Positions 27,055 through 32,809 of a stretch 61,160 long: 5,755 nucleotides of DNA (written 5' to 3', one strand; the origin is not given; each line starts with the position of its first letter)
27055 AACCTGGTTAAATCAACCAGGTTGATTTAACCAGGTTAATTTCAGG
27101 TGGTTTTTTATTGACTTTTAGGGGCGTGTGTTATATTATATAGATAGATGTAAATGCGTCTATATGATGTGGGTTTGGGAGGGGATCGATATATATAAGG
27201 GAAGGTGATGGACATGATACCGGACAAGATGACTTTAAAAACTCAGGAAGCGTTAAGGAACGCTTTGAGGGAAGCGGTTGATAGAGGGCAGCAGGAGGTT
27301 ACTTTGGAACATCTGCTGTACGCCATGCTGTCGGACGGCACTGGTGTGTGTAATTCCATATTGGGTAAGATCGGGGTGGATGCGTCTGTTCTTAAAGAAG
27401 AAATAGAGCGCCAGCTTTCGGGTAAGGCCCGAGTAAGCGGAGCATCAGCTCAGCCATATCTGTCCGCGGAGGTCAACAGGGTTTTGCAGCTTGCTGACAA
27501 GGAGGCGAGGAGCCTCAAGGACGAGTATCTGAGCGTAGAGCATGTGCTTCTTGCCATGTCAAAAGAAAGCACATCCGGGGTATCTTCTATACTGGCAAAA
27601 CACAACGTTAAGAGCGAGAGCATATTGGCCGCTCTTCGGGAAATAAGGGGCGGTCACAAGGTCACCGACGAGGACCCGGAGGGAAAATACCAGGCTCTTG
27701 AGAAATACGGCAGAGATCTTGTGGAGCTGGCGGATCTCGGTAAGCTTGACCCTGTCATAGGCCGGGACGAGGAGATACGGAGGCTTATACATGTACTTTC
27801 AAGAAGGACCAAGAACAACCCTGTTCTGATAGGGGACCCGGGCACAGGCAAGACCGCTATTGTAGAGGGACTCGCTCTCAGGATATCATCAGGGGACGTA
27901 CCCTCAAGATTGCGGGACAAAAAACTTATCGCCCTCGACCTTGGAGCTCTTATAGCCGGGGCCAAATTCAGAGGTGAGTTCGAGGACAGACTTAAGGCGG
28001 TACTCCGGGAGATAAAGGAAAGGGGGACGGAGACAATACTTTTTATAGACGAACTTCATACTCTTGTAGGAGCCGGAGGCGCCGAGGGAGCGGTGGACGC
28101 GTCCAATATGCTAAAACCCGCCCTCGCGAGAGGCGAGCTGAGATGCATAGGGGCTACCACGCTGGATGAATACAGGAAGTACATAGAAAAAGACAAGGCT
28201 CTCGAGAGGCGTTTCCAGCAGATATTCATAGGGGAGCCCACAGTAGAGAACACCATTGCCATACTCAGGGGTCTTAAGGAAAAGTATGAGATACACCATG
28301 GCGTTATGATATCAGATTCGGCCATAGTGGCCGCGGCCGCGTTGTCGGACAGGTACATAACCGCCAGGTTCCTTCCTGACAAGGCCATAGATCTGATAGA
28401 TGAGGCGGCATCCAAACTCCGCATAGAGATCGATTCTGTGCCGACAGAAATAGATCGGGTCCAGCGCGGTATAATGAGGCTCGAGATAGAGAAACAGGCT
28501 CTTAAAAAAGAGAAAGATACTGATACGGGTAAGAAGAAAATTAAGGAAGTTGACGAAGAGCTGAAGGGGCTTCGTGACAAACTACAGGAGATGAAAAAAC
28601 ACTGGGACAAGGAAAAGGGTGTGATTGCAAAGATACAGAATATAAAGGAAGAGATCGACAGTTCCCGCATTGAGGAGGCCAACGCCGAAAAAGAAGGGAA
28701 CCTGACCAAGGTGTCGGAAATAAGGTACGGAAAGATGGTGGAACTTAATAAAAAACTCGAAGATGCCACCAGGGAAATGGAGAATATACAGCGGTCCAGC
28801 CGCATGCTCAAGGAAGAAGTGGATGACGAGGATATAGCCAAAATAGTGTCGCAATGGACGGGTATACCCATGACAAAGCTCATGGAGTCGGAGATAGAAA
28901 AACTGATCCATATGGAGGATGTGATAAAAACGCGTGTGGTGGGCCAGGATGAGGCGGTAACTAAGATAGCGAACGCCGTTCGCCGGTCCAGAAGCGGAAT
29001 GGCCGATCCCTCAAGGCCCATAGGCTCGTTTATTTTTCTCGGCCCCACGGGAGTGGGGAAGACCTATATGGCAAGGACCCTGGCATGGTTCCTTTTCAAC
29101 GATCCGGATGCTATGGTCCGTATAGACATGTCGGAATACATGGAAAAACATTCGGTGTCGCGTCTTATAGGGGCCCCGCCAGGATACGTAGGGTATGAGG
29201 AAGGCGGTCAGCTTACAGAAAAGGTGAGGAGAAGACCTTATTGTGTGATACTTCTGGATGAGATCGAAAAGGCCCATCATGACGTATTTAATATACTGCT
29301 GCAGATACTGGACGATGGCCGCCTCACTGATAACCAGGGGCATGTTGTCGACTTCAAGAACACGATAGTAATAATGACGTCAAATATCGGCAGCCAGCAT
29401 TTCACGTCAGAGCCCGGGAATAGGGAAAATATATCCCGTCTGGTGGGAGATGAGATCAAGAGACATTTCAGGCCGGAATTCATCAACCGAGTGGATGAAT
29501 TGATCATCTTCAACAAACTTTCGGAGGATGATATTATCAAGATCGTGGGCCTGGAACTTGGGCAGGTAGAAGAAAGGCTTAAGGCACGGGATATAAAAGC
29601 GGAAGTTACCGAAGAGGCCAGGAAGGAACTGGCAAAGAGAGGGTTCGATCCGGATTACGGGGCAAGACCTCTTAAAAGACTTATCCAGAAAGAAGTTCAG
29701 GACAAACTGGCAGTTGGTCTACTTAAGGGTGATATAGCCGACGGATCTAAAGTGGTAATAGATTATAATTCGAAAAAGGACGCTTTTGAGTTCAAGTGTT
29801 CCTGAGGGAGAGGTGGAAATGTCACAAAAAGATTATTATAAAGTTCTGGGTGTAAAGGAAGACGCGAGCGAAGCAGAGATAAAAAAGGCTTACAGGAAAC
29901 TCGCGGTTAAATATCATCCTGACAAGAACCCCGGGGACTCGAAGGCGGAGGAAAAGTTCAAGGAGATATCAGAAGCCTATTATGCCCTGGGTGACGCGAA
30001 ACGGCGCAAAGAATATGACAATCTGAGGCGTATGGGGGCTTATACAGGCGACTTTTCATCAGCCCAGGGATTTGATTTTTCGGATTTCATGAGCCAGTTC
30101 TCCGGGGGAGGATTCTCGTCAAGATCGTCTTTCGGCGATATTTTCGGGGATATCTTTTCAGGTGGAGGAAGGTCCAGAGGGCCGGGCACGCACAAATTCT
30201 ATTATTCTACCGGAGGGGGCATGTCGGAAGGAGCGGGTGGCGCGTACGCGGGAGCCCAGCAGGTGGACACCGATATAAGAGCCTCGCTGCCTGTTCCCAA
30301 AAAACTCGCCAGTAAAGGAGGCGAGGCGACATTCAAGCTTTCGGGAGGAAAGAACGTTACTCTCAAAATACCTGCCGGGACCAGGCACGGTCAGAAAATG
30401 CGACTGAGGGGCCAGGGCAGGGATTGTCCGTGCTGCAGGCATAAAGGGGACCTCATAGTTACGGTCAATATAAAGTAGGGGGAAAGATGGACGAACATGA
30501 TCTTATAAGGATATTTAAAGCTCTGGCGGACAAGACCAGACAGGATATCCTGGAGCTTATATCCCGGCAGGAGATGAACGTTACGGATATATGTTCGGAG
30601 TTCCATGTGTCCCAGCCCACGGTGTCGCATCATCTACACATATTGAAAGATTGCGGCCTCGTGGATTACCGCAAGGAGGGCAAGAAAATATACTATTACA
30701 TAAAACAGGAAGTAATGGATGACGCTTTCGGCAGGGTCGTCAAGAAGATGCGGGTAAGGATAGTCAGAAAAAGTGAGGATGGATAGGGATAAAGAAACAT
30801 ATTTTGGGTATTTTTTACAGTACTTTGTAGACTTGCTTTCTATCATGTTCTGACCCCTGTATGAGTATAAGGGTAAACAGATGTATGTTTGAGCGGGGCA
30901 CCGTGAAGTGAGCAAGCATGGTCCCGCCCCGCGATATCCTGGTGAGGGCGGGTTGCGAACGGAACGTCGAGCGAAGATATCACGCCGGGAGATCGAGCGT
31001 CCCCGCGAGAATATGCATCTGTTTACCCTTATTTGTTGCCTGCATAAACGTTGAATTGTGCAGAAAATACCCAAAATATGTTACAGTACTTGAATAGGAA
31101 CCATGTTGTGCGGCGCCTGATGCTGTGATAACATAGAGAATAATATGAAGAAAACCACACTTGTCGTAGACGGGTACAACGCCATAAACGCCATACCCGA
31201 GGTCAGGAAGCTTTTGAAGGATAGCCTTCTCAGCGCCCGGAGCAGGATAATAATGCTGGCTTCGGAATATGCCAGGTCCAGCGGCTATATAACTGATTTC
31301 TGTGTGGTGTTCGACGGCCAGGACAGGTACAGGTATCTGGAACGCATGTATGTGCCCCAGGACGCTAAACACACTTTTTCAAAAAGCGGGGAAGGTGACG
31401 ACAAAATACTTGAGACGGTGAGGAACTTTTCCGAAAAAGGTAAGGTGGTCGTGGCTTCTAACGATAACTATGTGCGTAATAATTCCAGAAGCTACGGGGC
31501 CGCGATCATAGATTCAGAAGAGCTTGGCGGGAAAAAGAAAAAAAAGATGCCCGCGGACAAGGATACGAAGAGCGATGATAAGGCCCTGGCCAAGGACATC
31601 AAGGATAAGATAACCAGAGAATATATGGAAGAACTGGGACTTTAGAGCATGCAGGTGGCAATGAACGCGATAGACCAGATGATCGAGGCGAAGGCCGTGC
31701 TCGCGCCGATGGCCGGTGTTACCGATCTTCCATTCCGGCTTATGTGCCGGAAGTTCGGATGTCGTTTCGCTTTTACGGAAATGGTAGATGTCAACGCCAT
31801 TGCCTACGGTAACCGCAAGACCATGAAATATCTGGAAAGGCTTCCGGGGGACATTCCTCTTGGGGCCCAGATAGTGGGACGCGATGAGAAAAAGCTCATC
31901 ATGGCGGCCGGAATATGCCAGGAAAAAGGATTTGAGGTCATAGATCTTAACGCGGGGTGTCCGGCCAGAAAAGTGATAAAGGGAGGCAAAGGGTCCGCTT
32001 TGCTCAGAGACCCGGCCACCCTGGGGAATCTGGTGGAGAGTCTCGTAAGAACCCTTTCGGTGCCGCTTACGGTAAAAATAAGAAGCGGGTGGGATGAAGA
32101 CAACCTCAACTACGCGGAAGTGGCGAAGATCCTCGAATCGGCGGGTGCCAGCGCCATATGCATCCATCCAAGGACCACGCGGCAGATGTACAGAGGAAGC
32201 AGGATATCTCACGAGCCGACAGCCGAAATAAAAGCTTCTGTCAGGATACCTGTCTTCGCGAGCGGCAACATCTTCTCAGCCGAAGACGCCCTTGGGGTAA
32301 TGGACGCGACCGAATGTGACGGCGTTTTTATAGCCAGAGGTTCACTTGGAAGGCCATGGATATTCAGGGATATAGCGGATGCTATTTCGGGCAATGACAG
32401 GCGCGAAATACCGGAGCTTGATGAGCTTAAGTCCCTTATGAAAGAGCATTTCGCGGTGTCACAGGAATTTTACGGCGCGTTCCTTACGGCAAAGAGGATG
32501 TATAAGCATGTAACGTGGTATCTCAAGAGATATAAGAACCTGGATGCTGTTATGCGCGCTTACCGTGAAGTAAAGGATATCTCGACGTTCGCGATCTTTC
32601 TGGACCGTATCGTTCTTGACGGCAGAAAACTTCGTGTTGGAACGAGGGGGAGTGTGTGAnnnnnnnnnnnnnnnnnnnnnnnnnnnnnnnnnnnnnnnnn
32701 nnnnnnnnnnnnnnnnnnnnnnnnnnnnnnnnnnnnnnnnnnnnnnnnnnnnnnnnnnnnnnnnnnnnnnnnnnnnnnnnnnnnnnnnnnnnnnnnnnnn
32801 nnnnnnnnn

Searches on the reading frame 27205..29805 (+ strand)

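Call 30: search_protein_families(library=pfam, proteins=[window:27205-29805:+])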
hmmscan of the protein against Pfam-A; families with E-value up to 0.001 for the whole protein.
window:27205-29805:+ (866 aa): 19 families
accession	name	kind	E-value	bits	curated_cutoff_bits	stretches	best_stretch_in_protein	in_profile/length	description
PF07724.20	AAA_2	-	3.8e-71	238.9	27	1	604-765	1-165/166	AAA domain (Cdc48 subfamily)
PF17871.7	AAA_lid_9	-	2.1e-33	114.8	22.8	1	346-443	1-98/104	AAA lid domain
PF10431.15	ClpB_D2-small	-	1.3e-27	96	21.9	1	772-852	1-81/81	C-terminal, D2-small domain, of ClpB protein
PF02861.25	Clp_N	-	4.6e-25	88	20.7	2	97-149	1-53/53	Clp amino terminal domain, pathogenicity island component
PF00004.35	AAA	-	7.2e-24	85.1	21.2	2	207-339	2-125/131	ATPase family associated with various cellular activities (AAA)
PF07728.20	AAA_5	-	2.3e-18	66.9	22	1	609-730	2-125/139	AAA domain (dynein-related subfamily)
PF13191.12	AAA_16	-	1.9e-14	55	32.6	1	184-285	2-142/167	AAA ATPase domain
PF13401.12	AAA_22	-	9e-12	45.9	27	1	609-704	8-110/130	AAA domain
PF00158.32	Sigma54_activat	-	6.5e-07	29.6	20.2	1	608-709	24-124/168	Sigma-54 interaction domain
PF01637.24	ATPase_2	-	1.2e-06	28.9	33.2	0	187-297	4-132/225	ATPase domain predominantly from Archaea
PF20720.3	nSTAND3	-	4.9e-06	26.8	27.2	0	203-229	17-43/155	Novel STAND NTPase 3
PF05621.17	TniB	-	8.5e-06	25.8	22.4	0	192-341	24-183/189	Bacterial TniB protein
PF01695.23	IstB_IS21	-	6e-05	23.1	24.1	0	609-627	95-113/238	IstB-like ATP binding protein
PF12775.13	AAA_7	-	6.4e-05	23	25.8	0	609-656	36-83/181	P-loop containing dynein motor region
PF13481.12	AAA_25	-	0.00016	21.8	27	0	207-281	37-109/195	AAA domain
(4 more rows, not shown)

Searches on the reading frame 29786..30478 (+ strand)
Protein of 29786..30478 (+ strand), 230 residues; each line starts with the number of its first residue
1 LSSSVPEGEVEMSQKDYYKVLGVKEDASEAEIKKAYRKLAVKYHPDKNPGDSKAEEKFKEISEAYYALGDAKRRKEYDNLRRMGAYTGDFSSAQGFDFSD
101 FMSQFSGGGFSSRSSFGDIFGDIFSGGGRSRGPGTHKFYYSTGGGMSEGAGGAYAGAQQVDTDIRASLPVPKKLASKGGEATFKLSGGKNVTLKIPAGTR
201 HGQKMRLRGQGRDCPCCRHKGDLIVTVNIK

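Call 30: search_protein_families(library=pfam, proteins=[window:29786-30478:+])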
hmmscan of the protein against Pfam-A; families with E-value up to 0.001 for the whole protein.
window:29786-30478:+ (230 aa): 2 families
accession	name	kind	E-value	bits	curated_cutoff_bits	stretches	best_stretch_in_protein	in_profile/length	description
PF00226.36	DnaJ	-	3.5e-28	97.9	27.8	1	16-78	1-63/63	DnaJ domain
PF01556.23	DnaJ_C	-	3.7e-09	37.2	26.6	1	161-230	82-150/152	DnaJ C terminal domain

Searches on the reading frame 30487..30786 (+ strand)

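Call 30: search_protein_families(library=pfam, proteins=[window:30487-30786:+])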
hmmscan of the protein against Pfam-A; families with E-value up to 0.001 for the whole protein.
window:30487-30786:+ (99 aa): 10 families
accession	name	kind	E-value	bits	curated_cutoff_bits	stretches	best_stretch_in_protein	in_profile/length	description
PF01022.26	HTH_5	-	3.2e-18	65.8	22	1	15-61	1-47/47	Bacterial regulatory protein, arsR family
PF12840.13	HTH_20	-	4e-12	46.3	27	1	13-61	1-50/51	Helix-turn-helix domain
PF12802.13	MarR_2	-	2.2e-07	31.4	27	1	20-63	9-54/61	MarR family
PF01978.25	TrmB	-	1.1e-06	28.8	25.6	1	23-73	16-66/68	Sugar-specific transcriptional regulator TrmB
PF09339.16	HTH_IclR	-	2.1e-05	24.6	22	1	21-61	8-50/52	IclR helix-turn-helix domain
PF21476.4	PF0610-like_N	-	8.6e-05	23.1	33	1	17-51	2-36/50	PF0610-like, N-terminal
PF01325.25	Fe_dep_repress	-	0.00026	21.5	26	1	26-64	19-57/60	Iron dependent repressor, N-terminal DNA binding domain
PF13384.12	HTH_23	-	0.00026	21.2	24.6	0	15-51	4-39/50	Homeodomain-like domain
PF13412.12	HTH_24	-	0.00038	20.4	21.9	1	15-59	2-47/48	Winged helix-turn-helix DNA-binding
PF08279.18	HTH_11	-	0.00093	19.5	25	0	18-58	2-44/55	HTH domain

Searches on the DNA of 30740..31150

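Call 8: search_rna_families(source=window, start=30740, end=31150, threshold=evalue, max_evalue=10, show_alignments=3)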
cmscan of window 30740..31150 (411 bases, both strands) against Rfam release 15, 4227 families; matches with E-value up to 10: 3.
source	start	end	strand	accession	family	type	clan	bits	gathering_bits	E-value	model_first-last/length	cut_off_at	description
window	31126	31140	-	RF02213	ZFAT-AS1_3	Gene; lncRNA;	-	11.6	70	4.3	66-80/80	no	ZFAT antisense RNA 1 conserved region 3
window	31092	31149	+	RF01147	sR12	Gene; snRNA; snoRNA; CD-box;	-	10.7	38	9.9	1-52/52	no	Small nucleolar RNA sR12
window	30740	30818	+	RF00018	CsrB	Gene; sRNA;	CL00106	7.3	71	8.2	146-356/356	5'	CsrB/RsmB RNA family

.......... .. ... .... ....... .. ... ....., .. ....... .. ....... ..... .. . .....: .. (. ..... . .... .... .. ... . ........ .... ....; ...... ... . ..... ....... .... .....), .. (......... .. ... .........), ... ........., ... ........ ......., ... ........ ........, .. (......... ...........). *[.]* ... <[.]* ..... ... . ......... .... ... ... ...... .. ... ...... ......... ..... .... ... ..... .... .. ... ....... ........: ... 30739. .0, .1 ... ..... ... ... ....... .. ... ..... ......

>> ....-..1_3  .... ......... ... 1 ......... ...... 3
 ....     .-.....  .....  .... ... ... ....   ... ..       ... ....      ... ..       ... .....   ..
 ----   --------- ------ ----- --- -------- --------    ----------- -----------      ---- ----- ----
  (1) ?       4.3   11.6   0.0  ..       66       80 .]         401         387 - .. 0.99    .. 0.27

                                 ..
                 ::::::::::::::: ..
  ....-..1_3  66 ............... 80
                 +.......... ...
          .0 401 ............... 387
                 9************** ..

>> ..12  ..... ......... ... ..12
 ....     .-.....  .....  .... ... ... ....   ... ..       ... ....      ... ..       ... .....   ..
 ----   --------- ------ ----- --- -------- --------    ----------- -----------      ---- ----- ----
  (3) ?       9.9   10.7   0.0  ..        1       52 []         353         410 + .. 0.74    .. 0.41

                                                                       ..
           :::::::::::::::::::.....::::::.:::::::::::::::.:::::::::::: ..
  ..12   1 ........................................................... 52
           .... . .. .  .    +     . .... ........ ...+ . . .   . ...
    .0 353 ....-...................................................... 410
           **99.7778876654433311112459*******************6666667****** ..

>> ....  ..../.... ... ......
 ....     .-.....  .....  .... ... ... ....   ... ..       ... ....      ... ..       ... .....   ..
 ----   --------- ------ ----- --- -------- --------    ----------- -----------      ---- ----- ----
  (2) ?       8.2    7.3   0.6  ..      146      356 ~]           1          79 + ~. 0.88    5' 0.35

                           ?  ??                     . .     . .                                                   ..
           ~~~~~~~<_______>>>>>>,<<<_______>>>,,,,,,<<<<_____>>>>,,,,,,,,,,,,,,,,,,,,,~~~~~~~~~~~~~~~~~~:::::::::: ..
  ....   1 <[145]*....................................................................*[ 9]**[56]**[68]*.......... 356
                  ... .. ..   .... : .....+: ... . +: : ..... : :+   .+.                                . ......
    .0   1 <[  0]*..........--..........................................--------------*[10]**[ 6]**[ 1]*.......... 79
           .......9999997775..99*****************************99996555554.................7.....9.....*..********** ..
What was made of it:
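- On Any Rfam 15 RNA family: Copy A gives only three chance-level hits (call 8).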

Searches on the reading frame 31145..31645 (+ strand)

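Call 30: search_protein_families(library=pfam, proteins=[window:31145-31645:+])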
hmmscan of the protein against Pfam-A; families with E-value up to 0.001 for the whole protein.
window:31145-31645:+ (166 aa): 1 family
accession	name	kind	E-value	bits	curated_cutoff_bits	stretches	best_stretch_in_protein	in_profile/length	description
PF05991.17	NYN_YacP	-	5.7e-20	72.4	24.6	1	6-164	1-161/166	YacP-like NYN domain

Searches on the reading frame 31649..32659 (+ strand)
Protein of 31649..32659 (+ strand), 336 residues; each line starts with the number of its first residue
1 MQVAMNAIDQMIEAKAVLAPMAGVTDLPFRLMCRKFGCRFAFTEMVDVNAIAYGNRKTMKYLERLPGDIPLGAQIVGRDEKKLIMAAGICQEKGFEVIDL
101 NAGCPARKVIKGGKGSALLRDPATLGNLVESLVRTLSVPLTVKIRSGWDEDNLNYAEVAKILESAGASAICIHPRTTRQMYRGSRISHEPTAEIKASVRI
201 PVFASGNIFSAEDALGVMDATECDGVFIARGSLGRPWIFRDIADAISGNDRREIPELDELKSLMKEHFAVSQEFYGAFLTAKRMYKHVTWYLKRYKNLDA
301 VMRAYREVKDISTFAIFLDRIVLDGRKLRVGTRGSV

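Call 30: search_protein_families(library=pfam, proteins=[window:31649-32659:+])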
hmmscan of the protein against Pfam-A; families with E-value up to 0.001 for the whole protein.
window:31649-32659:+ (336 aa): 2 families
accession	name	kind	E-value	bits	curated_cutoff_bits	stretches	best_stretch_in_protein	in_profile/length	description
PF01207.24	Dus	-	4e-76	256.5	20.4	1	18-318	2-302/311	Dihydrouridine synthase (Dus)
PF00977.27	His_biosynth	-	3.2e-05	23.9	23.6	1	80-230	73-220/228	Histidine biosynthesis protein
